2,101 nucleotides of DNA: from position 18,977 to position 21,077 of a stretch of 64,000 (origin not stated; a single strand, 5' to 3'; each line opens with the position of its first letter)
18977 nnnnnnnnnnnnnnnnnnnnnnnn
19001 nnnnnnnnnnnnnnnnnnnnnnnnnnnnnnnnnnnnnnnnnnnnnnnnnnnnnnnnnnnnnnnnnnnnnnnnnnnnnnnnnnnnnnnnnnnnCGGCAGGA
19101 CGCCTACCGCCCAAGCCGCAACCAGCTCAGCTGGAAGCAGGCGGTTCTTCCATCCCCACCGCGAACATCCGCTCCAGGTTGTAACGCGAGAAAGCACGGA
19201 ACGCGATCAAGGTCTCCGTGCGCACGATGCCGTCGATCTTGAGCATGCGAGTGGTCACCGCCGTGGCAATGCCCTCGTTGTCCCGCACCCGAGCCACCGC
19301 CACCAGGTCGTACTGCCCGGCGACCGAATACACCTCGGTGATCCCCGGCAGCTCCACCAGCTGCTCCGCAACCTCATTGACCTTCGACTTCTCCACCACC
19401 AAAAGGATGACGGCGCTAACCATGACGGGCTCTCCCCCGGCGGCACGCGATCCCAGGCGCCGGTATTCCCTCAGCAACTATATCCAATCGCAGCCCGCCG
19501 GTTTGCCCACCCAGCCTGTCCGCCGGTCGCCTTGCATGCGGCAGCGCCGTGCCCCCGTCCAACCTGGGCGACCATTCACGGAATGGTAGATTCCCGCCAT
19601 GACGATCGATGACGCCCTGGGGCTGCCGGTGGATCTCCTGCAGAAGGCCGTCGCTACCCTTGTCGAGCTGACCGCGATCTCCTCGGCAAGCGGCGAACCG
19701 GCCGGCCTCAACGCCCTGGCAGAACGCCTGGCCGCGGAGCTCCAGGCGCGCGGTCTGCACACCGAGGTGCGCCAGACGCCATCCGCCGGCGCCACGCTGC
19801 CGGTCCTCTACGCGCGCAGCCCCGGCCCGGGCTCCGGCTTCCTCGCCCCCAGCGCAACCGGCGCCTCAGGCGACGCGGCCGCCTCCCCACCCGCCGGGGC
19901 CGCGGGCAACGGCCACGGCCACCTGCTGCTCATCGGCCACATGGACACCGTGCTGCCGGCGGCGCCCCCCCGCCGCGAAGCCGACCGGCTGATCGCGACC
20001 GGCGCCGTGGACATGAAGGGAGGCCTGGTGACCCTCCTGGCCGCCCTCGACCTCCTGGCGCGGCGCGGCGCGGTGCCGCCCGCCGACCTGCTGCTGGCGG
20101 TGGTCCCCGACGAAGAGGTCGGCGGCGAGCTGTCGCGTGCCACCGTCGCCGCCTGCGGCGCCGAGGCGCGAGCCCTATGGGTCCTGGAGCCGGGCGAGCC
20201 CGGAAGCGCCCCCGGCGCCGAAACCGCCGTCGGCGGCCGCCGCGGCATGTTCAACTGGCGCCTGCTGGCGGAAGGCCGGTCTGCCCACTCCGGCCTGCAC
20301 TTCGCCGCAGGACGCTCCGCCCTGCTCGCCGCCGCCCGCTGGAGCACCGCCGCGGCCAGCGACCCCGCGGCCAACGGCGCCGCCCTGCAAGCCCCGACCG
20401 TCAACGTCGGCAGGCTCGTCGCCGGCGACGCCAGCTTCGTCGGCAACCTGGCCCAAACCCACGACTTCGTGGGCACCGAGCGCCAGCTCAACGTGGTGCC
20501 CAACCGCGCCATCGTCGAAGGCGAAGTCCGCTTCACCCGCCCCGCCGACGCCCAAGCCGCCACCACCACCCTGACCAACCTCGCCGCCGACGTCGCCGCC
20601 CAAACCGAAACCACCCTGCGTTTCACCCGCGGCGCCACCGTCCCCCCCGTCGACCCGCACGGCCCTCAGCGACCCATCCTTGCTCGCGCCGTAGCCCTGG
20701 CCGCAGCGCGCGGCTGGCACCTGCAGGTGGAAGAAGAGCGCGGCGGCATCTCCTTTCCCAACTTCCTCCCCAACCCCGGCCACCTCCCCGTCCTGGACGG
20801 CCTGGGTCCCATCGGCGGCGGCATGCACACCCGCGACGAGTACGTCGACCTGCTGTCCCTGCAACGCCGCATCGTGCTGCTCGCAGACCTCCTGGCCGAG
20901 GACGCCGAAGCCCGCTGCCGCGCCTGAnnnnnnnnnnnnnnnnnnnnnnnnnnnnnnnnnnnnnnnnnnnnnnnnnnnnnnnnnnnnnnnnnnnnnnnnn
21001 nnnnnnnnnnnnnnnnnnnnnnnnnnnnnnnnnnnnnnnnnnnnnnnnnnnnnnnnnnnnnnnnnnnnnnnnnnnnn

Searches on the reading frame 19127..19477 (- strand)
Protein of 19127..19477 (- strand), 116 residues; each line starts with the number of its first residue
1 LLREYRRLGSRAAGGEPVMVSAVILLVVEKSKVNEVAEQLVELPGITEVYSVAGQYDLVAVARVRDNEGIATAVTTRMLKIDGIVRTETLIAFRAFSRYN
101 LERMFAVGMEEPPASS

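Call 3: search_protein_families(library=pfam, proteins=[window:19127-19477:-], max_evalue=0.01)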
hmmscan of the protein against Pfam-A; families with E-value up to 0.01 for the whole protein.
window:19127-19477:- (116 aa): 2 families
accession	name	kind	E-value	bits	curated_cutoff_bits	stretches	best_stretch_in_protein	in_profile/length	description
PF01037.27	AsnC_trans_reg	-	2.5e-15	56.6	25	1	28-94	5-72/73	Lrp/AsnC ligand binding domain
PF08734.17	GYD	-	2.4e-05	24.7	31.4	1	32-94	21-83/91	GYD domain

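Call 4: search_protein_families(library=ncbifam, proteins=[window:19127-19477:-], max_evalue=0.01)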
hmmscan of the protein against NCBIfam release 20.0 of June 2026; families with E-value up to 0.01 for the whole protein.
window:19127-19477:- (116 aa): 9 families
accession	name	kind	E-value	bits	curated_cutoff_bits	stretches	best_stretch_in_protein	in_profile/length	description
NF040947.1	trans_reg_LysM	equivalog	3.9e-11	42.9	180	1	19-95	59-135/136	HTH-type transcriptional regulator LysM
NF041396.1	TranRegLrp_Halo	equivalog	6.1e-09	35.9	190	1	20-93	65-137/149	HTH-type transcriptional regulator Lrp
NF053758.1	ChrTpTrnRegChrS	equivalog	9.7e-06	25.4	250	1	18-94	72-148/158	chromate efflux transcriptional regulator ChrS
NF040820.1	trans_reg_LrpA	equivalog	1.8e-05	24.7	250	1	29-88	73-132/141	HTH-type transcriptional regulator LrpA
NF041395.1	TranRegLrpA1_Halo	equivalog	7.5e-05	22.7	250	1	22-86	67-131/142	HTH-type transcriptional regulator LrpA1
NF008384.0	PRK11179.1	equivalog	0.00011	22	227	1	32-94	82-144/153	transcriptional regulator AsnC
TIGR00489.1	aEF-1_beta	equivalog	0.0015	18.5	61.2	1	30-89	23-82/88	elongation factor 1-beta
NF008370.0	PRK11169.1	equivalog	0.0042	16.8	233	1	17-92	73-149/164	leucine-responsive transcriptional regulator Lrp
NF040708.3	Siroheme_Dcarb_AhbA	equivalog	0.007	16.1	140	1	21-96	62-136/144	siroheme decarboxylase subunit alpha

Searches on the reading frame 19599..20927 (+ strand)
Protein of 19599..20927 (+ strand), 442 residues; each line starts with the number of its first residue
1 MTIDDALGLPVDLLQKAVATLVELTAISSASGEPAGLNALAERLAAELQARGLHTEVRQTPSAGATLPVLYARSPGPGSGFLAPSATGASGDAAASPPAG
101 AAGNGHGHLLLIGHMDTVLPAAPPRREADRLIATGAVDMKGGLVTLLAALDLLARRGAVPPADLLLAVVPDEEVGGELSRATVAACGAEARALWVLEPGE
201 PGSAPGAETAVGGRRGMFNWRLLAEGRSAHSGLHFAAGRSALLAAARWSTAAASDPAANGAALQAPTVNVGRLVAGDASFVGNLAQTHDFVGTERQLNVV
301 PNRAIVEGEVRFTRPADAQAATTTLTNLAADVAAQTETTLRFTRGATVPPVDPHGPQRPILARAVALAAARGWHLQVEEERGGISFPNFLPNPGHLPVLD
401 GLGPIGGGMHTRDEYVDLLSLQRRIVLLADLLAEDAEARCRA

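Call 3: search_protein_families(library=pfam, proteins=[window:19599-20927:+], max_evalue=0.01)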
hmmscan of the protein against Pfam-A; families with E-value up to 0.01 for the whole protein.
window:19599-20927:+ (442 aa): 3 families
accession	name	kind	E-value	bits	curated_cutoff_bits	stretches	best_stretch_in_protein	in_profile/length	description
PF01546.33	Peptidase_M20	-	2.6e-19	70.4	24.6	1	110-433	1-205/206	Peptidase family M20/M25/M40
PF07687.19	M20_dimer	-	8e-09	35.8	21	1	213-335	2-105/107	Peptidase dimerisation domain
PF04389.22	Peptidase_M28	-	0.00018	21.7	21.3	1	106-182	12-76/193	Peptidase family M28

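Call 4: search_protein_families(library=ncbifam, proteins=[window:19599-20927:+], max_evalue=0.01)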
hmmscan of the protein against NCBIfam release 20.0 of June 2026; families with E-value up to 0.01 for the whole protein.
window:19599-20927:+ (442 aa): 35 families (the best 25 are shown)
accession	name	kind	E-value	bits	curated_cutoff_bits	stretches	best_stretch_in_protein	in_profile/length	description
NF005602.0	PRK07338.1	equivalog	1.6e-43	148.9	357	1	108-437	96-401/409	hydrolase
NF004788.0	PRK06133.1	subfamily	2e-38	132.4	349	2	15-245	44-245/417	glutamate carboxypeptidase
NF005678.0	PRK07473.1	equivalog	1.7e-31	109.5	386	1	105-434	74-374/376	M20/M25/M40 family metallo-hydrolase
TIGR01910.1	DapE-ArgE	subfamily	4.1e-17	62.4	217.6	1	104-418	61-364/373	ArgE/DapE family deacylase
NF006399.0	PRK08651.1-2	equivalog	3.2e-14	52.8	381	1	103-241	63-202/405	succinyl-diaminopimelate desuccinylase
NF006400.0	PRK08651.1-3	equivalog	3.3e-14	52.5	374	1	16-235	11-215/410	succinyl-diaminopimelate desuccinylase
NF006365.0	PRK08588.1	subfamily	7.6e-14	51.8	289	1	103-424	61-369/383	succinyl-diaminopimelate desuccinylase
NF009557.0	PRK13009.1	equivalog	1.3e-11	44.3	284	1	103-423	56-362/377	succinyl-diaminopimelate desuccinylase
TIGR01902.1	dapE-lys-deAc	subfamily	2.5e-11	43.4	163.1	1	100-236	44-172/340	N-acetyl-ornithine/N-acetyl-lysine deacetylase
TIGR01900.1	dapE-gram_pos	equivalog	2.6e-11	43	304.2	1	108-339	59-271/351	succinyl-diaminopimelate desuccinylase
TIGR01892.1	AcOrn-deacetyl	equivalog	1.1e-10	41.1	297.7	1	102-279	56-237/365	acetylornithine deacetylase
NF005306.0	PRK06837.1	subfamily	1.1e-10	40.9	376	1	127-246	127-237/427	ArgE/DapE family deacylase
NF005710.0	PRK07522.1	subfamily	3.7e-10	39.5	412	1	123-431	94-384/391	acetylornithine deacetylase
NF001747.0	PRK00466.1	equivalog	3.7e-09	35.8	288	1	105-231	59-174/346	N-acetyl-lysine deacetylase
NF003367.0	PRK04443.1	equivalog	1.7e-08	34.2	363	1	100-233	54-173/349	[LysW]-lysine hydrolase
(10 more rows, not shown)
